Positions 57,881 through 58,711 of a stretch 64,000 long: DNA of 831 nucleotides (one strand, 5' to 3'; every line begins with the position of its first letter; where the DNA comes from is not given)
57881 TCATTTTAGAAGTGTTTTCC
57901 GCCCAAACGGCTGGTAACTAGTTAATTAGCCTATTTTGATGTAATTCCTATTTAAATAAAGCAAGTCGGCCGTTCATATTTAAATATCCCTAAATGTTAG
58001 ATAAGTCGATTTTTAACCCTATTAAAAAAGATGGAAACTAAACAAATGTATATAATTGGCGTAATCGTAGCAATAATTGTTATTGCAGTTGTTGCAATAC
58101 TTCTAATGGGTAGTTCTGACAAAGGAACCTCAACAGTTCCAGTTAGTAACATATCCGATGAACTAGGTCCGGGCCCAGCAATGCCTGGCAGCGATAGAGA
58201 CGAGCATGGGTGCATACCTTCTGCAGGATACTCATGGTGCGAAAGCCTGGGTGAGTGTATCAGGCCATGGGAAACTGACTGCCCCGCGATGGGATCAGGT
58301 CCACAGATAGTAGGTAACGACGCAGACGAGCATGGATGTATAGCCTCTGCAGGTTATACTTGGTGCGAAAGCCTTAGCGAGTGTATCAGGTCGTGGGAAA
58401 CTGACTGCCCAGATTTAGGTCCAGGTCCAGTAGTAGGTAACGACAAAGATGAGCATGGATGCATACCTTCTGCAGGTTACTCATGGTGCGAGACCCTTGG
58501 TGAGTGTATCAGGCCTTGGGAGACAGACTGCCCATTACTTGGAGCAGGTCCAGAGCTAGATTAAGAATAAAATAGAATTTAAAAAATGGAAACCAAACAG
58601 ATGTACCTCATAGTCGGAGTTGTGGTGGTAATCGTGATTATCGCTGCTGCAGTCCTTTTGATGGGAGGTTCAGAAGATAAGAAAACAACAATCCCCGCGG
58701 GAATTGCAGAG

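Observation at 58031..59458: Tandem pair of small secreted proteins built from a previously unrecognised four-cysteine DEHGC repeat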

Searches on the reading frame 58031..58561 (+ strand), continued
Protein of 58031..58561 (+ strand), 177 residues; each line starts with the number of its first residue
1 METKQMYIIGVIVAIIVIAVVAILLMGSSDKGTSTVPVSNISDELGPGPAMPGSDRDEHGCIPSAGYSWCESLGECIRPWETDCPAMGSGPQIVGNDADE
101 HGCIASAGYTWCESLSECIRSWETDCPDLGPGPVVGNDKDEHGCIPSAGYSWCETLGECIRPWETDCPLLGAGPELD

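Call 97: list_cluster_members(proteins=[P0013, P0043, P0044, P0067, P0304, P0272, P0247, P0313, P0258, P0330])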
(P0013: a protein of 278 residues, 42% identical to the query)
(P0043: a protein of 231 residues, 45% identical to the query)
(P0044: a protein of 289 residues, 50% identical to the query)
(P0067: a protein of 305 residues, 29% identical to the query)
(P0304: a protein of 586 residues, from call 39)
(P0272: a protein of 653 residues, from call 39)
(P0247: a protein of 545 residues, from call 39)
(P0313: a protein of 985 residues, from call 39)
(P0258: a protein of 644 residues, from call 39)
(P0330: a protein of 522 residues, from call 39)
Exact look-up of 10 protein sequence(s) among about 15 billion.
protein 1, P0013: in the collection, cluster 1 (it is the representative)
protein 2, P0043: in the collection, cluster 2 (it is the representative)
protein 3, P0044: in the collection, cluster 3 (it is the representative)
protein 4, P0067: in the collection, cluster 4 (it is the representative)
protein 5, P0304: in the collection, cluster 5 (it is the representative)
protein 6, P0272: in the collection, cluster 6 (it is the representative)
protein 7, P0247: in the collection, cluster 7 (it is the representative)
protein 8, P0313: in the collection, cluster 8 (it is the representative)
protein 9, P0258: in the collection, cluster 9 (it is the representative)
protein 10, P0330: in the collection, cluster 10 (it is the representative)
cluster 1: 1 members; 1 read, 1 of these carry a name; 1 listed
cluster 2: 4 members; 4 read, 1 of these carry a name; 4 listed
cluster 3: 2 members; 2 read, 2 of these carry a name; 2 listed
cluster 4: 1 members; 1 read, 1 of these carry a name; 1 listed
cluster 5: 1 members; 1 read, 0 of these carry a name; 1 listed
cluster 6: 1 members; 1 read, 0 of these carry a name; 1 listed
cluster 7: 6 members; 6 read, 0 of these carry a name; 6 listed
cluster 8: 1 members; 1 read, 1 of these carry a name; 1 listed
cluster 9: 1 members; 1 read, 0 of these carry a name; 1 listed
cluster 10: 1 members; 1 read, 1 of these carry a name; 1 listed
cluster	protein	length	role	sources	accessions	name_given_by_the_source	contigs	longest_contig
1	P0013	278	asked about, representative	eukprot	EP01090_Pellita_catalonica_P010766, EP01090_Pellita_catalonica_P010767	TRINITY_DN2220_c0_g1_i1.p1 TRINITY_DN2220_c0_g1~~TRINITY_DN2220_c0_g1_i1.p1 ORF ...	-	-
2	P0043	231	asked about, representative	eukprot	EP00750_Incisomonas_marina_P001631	INCI1139.1.p1 GENE.INCI1139.1~~INCI1139.1.p1 ORF type:complete len:232 (-),score=43.55 ...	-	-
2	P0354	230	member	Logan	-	-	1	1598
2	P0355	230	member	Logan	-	-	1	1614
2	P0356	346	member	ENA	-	-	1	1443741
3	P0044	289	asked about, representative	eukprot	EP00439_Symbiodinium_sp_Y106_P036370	s21_g4.t1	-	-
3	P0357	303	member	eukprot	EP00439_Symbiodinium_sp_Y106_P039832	s21_g4.t2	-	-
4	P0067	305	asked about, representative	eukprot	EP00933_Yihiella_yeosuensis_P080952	TRINITY_DN94481_c0_g1_i1.p1 TRINITY_DN94481_c0_g1~~TRINITY_DN94481_c0_g1_i1.p1 ORF ...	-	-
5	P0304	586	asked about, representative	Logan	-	-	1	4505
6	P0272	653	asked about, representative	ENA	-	-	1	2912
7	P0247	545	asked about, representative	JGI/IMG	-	-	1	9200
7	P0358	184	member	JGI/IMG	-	-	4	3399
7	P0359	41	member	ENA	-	-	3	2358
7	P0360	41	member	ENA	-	-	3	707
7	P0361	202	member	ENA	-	-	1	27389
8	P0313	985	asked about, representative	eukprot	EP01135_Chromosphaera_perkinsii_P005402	Nk52_evm1s348 gene=Nk52_evmTU1s348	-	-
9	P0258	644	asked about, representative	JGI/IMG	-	-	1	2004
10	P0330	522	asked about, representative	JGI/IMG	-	hypothetical protein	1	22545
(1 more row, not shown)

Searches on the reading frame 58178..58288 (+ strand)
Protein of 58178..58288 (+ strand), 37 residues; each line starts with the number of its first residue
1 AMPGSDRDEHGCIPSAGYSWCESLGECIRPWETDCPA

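Call 19: search_solved_structures(query=A1, max_evalue=10, show_alignments=3)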
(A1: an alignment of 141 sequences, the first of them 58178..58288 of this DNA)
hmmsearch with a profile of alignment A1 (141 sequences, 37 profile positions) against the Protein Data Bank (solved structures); distinct sequences matched with E-value up to 10: 8.
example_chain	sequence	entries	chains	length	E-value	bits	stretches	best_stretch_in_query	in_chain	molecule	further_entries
1u60_A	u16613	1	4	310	1.5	12.2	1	15-27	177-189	Probable glutaminase ybaS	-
6qwt_A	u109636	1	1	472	2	11.8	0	14-24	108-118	Genome polyprotein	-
8d6p_A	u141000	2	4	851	5.9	10.3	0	14-21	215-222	Saxiphilin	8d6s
8d6q_A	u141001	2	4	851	5.9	10.3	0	14-21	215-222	Saxiphilin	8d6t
9yav_A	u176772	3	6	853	5.9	10.3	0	14-21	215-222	Saxiphilin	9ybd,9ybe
6o0d_A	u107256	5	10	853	5.9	10.3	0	14-21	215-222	Saxiphilin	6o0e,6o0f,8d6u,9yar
9yat_A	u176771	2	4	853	5.9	10.3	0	14-21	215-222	Saxiphilin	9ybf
9yas_A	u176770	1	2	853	5.9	10.3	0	14-21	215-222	Saxiphilin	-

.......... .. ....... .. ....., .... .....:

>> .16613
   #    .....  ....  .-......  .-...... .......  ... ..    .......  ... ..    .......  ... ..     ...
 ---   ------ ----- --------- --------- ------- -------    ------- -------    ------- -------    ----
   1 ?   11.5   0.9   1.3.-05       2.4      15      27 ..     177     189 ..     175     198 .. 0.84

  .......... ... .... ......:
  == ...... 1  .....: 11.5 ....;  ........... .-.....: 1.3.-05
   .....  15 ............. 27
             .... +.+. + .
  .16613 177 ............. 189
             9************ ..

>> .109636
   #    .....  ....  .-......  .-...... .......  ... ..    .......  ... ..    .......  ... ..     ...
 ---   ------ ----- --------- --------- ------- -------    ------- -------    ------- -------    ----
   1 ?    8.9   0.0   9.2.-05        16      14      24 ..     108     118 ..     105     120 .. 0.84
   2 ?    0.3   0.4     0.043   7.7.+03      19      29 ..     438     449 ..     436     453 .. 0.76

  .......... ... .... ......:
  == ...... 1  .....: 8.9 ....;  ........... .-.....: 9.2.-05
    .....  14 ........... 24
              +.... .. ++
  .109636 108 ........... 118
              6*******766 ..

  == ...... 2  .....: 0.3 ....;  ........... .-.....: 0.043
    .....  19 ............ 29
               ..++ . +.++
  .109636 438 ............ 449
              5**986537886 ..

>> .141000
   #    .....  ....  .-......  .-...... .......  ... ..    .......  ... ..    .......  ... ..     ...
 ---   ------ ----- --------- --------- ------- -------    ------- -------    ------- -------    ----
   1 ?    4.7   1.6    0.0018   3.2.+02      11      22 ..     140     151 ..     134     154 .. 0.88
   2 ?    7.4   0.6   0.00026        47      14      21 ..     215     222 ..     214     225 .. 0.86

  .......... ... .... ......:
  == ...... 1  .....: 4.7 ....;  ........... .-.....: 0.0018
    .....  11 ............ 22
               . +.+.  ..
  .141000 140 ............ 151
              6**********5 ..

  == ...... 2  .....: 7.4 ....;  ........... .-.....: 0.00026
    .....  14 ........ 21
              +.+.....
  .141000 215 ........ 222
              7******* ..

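Call 24: predict_structure(alignment_id=A1)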
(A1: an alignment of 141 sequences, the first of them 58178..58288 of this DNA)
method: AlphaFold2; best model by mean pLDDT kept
length: 37 residues; sequences in the alignment: 141
mean_pLDDT: 83.7   pTM: 0.47
mean pLDDT of the five models: 83.7, 82.4, 82.3, 82.2, 81.4
residues with pLDDT >= 90: 15; 70-90: 16; 50-70: 5; < 50: 1
segments of 3 or more residues with pLDDT < 50: none
pLDDT, mean of each block of 10 residues (from residue 1): 69 90 91 86
secondary structure, 60 per line:
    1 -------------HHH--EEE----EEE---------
elements in order: E19-21 E26-28

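Call 39: search_protein_representatives(alignment_id=A1)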
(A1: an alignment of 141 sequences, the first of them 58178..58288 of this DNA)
Query: 141 sequences, 37 profile positions. Proteins with E-value up to 0.001 (for the whole library): 4397; up to 1e-10: 2326; up to 1e-30: 196. The best 150 are listed.
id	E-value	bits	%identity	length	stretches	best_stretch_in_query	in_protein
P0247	1.2e-133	451.0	-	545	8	2-36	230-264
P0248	5.5e-111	378.4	-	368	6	2-37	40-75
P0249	1.3e-110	377.3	-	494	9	8-32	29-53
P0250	6.2e-102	349.4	-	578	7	3-36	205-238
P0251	5.4e-97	333.6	-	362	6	2-33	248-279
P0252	1.1e-86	300.7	-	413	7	2-37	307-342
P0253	1.2e-84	294.1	-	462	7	2-36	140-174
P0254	2.8e-80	280.2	-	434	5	3-33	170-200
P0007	6.6e-80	278.9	-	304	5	2-36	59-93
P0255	3.6e-79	276.6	-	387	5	2-33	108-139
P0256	6.9e-79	275.7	-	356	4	2-36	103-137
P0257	5.4e-75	263.2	-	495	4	2-37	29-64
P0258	1.9e-72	255.1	-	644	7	2-33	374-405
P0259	3.2e-71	251.1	-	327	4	2-36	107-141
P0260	7.6e-70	246.8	-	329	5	2-36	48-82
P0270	6.2e-59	211.8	-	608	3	2-36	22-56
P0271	2.0e-57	207.0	-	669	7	2-36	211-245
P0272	2.3e-57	206.8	-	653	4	3-36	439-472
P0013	7.2e-54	195.6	-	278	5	3-32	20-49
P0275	2.1e-52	190.9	-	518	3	1-36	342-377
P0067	9.2e-44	163.3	-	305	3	2-33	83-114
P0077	3.2e-43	161.6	-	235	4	10-36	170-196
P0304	8.9e-43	160.1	-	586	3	3-35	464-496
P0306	2.0e-42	159.0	-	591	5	3-33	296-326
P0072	9.3e-41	153.7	-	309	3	2-37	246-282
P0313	1.7e-40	152.9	-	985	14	4-36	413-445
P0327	1.7e-38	146.4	-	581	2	1-36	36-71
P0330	5.8e-38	144.7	-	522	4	2-32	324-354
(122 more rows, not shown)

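Call 43: search_protein_families(library=pfam, alignment_id=A5, max_evalue=0.0001)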
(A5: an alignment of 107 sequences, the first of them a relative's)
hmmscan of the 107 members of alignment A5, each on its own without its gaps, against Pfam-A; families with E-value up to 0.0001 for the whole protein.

A. member 1, P0247 (545 aa): 0 families

B. families by the number of members that match (of 107 scanned): 13 families
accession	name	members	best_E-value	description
PF00497.25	SBP_bac_3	5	1.5e-26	Bacterial extracellular solute-binding proteins, family 3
PF03640.20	Lipoprotein_15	2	2.5e-30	Secreted repeat of unknown function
PF00395.25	SLH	2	5.9e-27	S-layer homology domain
PF00050.26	Kazal_1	2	6.4e-10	Kazal-type serine protease inhibitor domain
PF01437.31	PSI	2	4.1e-05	Plexin repeat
PF00026.29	Asp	1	1.5e-91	Eukaryotic aspartyl protease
PF02469.27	Fasciclin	1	2.3e-16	Fasciclin domain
PF14543.11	TAXi_N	1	3.6e-10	Xylanase inhibitor N-terminal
PF07731.20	Cu-oxidase_2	1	8.1e-09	Multicopper oxidase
PF07813.17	LTXXQ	1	1.1e-07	LTXXQ motif family protein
PF13948.11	DUF4215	1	3.5e-07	Domain of unknown function (DUF4215)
PF06679.17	DUF1180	1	5e-05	Membrane protein FAM174-like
PF00031.27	Cystatin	1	6.3e-05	Cystatin domain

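Call 45: find_related_loci(query=A1, collection=genome_contigs, flank=8000)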
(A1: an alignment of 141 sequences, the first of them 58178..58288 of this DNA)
Query A1 (37 aa) in genome_contigs; peptide patterns used: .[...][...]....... (x = any residue, [..] = any of these).
598 stretches matched a pattern (row limit reached: there are more); 594 encode a relative of the query (tblastn E <= 1e-3); the best 80 are kept; 80 distinct loci.
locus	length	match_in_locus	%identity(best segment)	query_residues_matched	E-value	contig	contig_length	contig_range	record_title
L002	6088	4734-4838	91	2-36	3e-19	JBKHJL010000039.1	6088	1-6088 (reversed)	MAG: Candidatus Micrarchaeia archaeon isolate D4M11_51 NODE_8361_length_6088_cov_8.236201, whole genome shotgun sequence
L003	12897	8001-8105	91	2-36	2e-18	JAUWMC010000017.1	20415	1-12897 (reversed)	MAG: Candidatus Micrarchaeota archaeon isolate CSMAG_2388 CSMAG_2388_k141_68704_length_20415_cov_8.0000, whole genome sh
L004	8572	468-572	89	2-36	5e-18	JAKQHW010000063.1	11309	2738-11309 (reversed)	MAG: Candidatus Micrarchaeota archaeon isolate USDE_metabat.57 k141_1474578, whole genome shotgun sequence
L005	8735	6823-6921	91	4-36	7e-18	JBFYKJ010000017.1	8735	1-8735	MAG: Candidatus Altiarchaeota archaeon isolate PPR_0003 k121_4632912, whole genome shotgun sequence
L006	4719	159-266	83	2-37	1e-17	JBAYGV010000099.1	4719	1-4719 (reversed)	MAG: Candidatus Micrarchaeia archaeon isolate SO_2016_GW1_133 scaffold35408_OW334_2016, whole genome shotgun sequence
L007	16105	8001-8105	86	3-37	3e-17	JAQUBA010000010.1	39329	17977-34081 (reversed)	MAG: Candidatus ainarchaeum sp. isolate STC_97 NODE_2016_length_39329_cov_4.393781_Sandtown_C, whole genome shotgun sequ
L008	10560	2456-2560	83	3-37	3e-17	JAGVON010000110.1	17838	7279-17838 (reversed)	MAG: archaeon isolate DeMMO3_23 c_000000004701, whole genome shotgun sequence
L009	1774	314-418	80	3-37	7e-17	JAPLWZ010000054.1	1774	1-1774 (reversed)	MAG: Candidatus Micrarchaeota archaeon isolate LacPavin_0920_WC57_MAG_51_7 LacPavin_0920_WC57_scaffold_1603354, whole ge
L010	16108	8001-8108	81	2-37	9e-17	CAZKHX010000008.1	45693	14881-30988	MAG TPA_asm: Candidatus Micrarchaeota archaeon isolate binchicken_co334_50 genome assembly, contig: NODE_1205_length_456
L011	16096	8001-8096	78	4-35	1e-16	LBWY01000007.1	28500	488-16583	MAG: Parcubacteria group bacterium GW2011_GWE2_39_37 UT48_C0007, whole genome shotgun sequence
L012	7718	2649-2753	77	3-37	1e-16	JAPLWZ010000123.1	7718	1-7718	MAG: Candidatus Micrarchaeota archaeon isolate LacPavin_0920_WC57_MAG_51_7 LacPavin_0920_WC57_scaffold_1521341, whole ge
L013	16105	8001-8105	80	3-37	2e-16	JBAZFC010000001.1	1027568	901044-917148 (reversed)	MAG: Candidatus Micrarchaeia archaeon isolate SO_2017_LW3_140 NODE_4_length_1027568_cov_2.448797_LW162_2017, whole genom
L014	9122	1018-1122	74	1-35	3e-16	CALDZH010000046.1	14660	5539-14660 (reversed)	MAG: uncultured Woeseiaceae bacterium isolate N1_Bin_METABAT__269_sub_1_1 genome assembly, contig: c_000000340490, whole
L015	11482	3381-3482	82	3-36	4e-16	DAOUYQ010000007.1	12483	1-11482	MAG TPA_asm: Candidatus Micrarchaeota archaeon isolate CSMAG_931 CSMAG_931_k141_676001_length_12483_cov_6.9481, whole ge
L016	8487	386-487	76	2-35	5e-16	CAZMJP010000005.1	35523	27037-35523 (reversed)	MAG TPA_asm: uncultured Gammaproteobacteria bacterium isolate SRP098346_co1_53 genome assembly, contig: NODE_749_length_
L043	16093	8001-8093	81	2-32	1e-14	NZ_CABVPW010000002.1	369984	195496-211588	Burkholderia lata isolate LMG 23254, whole genome shotgun sequence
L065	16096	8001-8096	78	1-32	5e-14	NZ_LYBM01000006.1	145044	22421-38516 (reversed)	Veronia pacifica strain CAIM 1920 contig006, whole genome shotgun sequence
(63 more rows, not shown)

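Call 48: search_protein_families(library=ncbifam, proteins=[L043:7854-8165:+, L065:7917-8162:+], max_evalue=10)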
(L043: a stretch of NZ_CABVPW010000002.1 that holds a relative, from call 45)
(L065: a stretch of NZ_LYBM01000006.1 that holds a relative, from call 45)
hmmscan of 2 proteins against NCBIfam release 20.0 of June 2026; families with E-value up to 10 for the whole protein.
L043:7854-8165:+ (104 aa): 3 families
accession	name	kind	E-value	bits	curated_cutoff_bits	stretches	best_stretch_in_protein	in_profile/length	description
NF001304.0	PRK00249.1-4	equivalog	0.011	15.4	247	1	14-68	5-58/228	flagellar basal body L-ring protein FlgH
NF053526.1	Myco_lipo_LppK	equivalog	0.16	11.9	125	1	6-50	1-45/167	lipoprotein LppK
NF040528.1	SP_0198_lipo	equivalog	0.17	11.8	100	1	15-45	6-36/144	SP_0198 family lipoprotein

L065:7917-8162:+ (82 aa): 0 families

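Call 49: search_protein_families(library=pfam, proteins=[L043:7854-8165:+, L065:7917-8162:+], max_evalue=10)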
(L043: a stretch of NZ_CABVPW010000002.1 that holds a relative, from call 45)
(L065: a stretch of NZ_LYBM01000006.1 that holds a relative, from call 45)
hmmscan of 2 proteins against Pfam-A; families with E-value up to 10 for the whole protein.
L043:7854-8165:+ (104 aa): 0 families

L065:7917-8162:+ (82 aa): 1 family
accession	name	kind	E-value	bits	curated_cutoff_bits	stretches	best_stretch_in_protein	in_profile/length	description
PF08139.17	LPAM_1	-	0.22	12.5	20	1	3-17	3-17/18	Prokaryotic membrane lipoprotein lipid attachment site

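Call 59: search_protein_families(library=pfam, proteins=[P0270, P0272, P0271, P0258, P0304, P0306, P0327, P0313, P0275, P0330], max_evalue=0.001)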
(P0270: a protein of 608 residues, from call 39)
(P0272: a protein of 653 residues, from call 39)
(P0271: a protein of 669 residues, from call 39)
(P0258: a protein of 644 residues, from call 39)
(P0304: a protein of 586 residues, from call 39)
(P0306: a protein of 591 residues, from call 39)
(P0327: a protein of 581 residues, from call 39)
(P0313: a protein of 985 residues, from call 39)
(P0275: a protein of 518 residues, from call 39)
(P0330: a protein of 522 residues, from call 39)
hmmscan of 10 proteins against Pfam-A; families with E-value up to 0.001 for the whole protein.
P0270 (608 aa): 1 family
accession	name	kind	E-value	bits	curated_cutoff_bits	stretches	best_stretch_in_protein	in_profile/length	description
PF00497.25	SBP_bac_3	-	1.5e-26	93.2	26.4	2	100-313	6-129/132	Bacterial extracellular solute-binding proteins, family 3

P0272 (653 aa): 0 families

P0271 (669 aa): 0 families

P0258 (644 aa): 0 families

P0304 (586 aa): 2 families
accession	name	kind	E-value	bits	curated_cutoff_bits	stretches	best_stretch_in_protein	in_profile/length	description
PF00026.29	Asp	-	1.5e-91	307.6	19.9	1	141-455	1-315/315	Eukaryotic aspartyl protease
PF14543.11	TAXi_N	-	3.6e-10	40.7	30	1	142-302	1-175/176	Xylanase inhibitor N-terminal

P0306 (591 aa): 0 families

P0327 (581 aa): 1 family
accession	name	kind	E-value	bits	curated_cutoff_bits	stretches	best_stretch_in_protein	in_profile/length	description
PF00497.25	SBP_bac_3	-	4.3e-09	36.7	26.4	1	130-343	6-129/132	Bacterial extracellular solute-binding proteins, family 3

P0313 (985 aa): 0 families

P0275 (518 aa): 0 families

P0330 (522 aa): 3 families
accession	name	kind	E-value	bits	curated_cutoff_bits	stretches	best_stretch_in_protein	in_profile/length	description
PF00050.26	Kazal_1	-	6.4e-10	39.3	21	1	365-402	1-36/49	Kazal-type serine protease inhibitor domain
PF07648.20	Kazal_2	-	0.00015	22.2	22.8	1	372-401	3-33/48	Kazal-type serine protease inhibitor domain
PF18278.7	RANK_CRD_2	-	0.0003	21.3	26.8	0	85-111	15-41/41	Receptor activator of the NF-KB cysteine-rich repeat domain 2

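Call 74: search_protein_families(library=pfam, proteins=[P0272, P0258, P0247, P0313], max_evalue=1)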
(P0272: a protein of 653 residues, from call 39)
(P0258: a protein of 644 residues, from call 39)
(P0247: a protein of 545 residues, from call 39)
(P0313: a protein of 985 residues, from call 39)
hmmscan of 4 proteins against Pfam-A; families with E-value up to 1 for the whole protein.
P0272 (653 aa): 0 families

P0258 (644 aa): 0 families

P0247 (545 aa): 0 families

P0313 (985 aa): 0 families

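Call 80: find_related_loci(query=A1, collection=viral_contigs, flank=5000)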
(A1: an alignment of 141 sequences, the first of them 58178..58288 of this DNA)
Query A1 (37 aa) in viral_contigs; peptide patterns used: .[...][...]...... (x = any residue, [..] = any of these).
24 stretches matched a pattern; 8 encode a relative of the query (tblastn E <= 1e-3); 8 distinct loci.
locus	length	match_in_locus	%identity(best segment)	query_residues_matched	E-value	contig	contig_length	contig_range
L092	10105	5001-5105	66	2-36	3e-14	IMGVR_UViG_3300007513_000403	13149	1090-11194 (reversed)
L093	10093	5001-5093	74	2-32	1e-13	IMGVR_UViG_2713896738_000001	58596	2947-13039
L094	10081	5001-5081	52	2-28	2e-6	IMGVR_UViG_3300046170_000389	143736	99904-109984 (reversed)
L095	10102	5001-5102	51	2-36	8e-7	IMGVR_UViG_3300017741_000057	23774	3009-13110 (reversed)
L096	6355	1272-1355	54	2-29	8e-6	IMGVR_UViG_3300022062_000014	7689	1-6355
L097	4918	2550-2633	54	2-29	8e-6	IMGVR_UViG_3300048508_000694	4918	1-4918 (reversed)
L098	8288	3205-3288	54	2-29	8e-6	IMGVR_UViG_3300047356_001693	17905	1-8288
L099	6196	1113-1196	46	2-29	5e-5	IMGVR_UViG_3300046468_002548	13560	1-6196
